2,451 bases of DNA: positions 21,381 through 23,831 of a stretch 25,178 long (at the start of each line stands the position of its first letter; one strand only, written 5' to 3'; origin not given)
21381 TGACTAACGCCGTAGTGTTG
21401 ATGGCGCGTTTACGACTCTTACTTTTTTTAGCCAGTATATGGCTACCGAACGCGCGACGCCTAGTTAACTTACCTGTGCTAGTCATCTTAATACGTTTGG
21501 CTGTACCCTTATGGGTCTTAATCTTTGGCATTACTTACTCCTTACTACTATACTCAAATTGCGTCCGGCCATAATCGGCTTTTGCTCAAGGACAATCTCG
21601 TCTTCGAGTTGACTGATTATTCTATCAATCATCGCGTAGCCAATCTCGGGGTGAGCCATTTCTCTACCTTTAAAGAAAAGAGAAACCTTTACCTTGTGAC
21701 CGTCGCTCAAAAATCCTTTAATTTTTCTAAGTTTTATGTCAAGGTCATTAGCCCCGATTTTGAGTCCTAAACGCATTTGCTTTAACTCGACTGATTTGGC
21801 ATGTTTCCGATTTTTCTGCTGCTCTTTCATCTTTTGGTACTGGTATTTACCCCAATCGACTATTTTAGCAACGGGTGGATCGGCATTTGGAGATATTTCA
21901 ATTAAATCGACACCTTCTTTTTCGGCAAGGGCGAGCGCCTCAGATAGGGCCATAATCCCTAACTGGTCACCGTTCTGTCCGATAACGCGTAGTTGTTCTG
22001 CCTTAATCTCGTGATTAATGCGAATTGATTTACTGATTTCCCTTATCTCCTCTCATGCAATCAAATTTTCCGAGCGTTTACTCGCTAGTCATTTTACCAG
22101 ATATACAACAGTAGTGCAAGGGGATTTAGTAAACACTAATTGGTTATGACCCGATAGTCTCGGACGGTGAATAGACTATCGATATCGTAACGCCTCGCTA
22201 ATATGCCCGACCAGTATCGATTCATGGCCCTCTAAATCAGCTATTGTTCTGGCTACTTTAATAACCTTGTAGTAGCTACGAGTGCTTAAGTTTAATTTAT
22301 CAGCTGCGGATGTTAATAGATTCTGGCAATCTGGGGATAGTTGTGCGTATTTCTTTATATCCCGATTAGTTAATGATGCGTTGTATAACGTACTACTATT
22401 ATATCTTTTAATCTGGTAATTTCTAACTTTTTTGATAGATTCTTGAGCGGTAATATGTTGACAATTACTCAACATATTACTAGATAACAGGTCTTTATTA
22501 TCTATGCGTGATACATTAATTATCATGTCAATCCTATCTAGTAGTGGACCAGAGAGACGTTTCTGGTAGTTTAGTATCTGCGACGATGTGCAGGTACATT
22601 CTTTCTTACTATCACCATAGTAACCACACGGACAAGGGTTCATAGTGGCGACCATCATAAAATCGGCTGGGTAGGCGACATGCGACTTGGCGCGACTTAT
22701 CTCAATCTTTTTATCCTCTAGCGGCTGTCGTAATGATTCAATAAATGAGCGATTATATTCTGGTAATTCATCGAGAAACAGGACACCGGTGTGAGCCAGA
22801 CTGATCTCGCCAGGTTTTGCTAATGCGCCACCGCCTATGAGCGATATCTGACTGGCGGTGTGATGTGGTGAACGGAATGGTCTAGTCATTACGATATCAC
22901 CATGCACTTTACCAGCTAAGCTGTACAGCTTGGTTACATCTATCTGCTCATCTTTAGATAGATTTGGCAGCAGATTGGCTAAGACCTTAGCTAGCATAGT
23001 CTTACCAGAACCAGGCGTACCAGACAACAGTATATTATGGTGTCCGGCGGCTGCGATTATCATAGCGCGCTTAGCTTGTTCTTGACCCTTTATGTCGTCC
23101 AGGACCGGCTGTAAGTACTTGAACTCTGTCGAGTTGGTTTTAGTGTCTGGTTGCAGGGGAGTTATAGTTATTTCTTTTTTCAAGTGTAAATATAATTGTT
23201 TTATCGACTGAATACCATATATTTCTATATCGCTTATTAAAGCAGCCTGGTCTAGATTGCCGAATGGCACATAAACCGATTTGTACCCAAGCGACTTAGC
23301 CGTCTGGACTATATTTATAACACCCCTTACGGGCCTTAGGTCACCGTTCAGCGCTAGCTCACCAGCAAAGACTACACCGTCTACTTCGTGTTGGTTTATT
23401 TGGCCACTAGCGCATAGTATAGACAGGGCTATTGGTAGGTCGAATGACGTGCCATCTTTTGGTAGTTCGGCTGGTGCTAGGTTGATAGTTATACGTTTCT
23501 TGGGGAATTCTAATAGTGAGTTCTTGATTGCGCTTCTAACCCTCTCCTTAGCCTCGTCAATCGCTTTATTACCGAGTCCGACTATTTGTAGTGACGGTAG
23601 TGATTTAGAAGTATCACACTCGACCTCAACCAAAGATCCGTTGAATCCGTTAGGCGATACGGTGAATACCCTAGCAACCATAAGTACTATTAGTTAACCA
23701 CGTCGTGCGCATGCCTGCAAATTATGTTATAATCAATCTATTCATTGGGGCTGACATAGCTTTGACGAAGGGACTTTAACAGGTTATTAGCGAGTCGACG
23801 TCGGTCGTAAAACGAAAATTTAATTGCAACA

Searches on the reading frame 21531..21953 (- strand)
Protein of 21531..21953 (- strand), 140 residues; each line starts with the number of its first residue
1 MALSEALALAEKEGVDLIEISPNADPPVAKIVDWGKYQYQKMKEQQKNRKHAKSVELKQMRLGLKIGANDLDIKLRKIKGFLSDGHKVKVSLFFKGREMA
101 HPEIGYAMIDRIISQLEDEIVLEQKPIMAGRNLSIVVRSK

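Call 54: search_protein_families(library=pfam, proteins=[window:21531-21953:-], max_evalue=0.00001)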
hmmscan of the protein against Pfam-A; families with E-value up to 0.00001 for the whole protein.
window:21531-21953:- (140 aa): 2 families
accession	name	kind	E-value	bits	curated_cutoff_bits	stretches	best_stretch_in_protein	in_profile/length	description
PF00707.27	IF3_C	-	7.3e-28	96.8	34.8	1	55-139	1-85/86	Translation initiation factor IF-3, C-terminal domain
PF05198.21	IF3_N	-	2.5e-16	60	26.9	1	1-47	23-69/70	Translation initiation factor IF-3, N-terminal domain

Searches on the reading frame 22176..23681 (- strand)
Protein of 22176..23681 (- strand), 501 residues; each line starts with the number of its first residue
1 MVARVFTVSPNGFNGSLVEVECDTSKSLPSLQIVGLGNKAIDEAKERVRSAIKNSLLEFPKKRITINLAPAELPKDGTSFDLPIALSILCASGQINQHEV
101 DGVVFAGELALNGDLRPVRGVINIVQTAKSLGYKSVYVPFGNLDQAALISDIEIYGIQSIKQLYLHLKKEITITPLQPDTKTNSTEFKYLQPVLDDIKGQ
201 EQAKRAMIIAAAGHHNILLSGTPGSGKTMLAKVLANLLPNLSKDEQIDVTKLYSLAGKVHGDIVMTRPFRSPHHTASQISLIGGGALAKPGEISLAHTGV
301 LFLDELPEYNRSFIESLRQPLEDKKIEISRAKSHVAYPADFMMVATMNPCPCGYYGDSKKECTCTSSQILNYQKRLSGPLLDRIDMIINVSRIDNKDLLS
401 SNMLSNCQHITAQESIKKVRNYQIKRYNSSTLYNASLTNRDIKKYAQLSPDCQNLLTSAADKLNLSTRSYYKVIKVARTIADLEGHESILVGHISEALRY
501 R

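Call 54: search_protein_families(library=pfam, proteins=[window:22176-23681:-], max_evalue=0.00001)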
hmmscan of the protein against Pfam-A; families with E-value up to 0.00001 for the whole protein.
window:22176-23681:- (501 aa): 8 families
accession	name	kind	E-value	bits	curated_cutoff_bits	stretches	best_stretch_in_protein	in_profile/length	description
PF01078.27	Mg_chelatase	-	2.7e-91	305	20.3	1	194-397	2-206/207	Magnesium chelatase, subunit ChlI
PF13541.12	ChlI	-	3.2e-42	143.7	27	1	20-142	1-121/121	Subunit ChlI of Mg-chelatase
PF13335.12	Mg_chelatase_C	-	5.1e-25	88.3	26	1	412-501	7-94/94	Magnesium chelatase, subunit ChlI C-terminal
PF07728.20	AAA_5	-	5.5e-10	39.8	22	1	216-351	1-125/139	AAA domain (dynein-related subfamily)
PF00493.29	MCM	-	2.6e-09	37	23.3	1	287-393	111-207/224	MCM P-loop domain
PF05496.18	RuvB_N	-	1.2e-06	28.8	27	0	194-238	6-57/159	Holliday junction DNA helicase RuvB P-loop domain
PF00158.32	Sigma54_activat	-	2.5e-06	27.7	20.2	0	287-347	83-141/168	Sigma-54 interaction domain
PF05362.19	Lon_C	-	4.6e-06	26.8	21.1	1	16-145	41-175/205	Lon protease (S16) C-terminal proteolytic domain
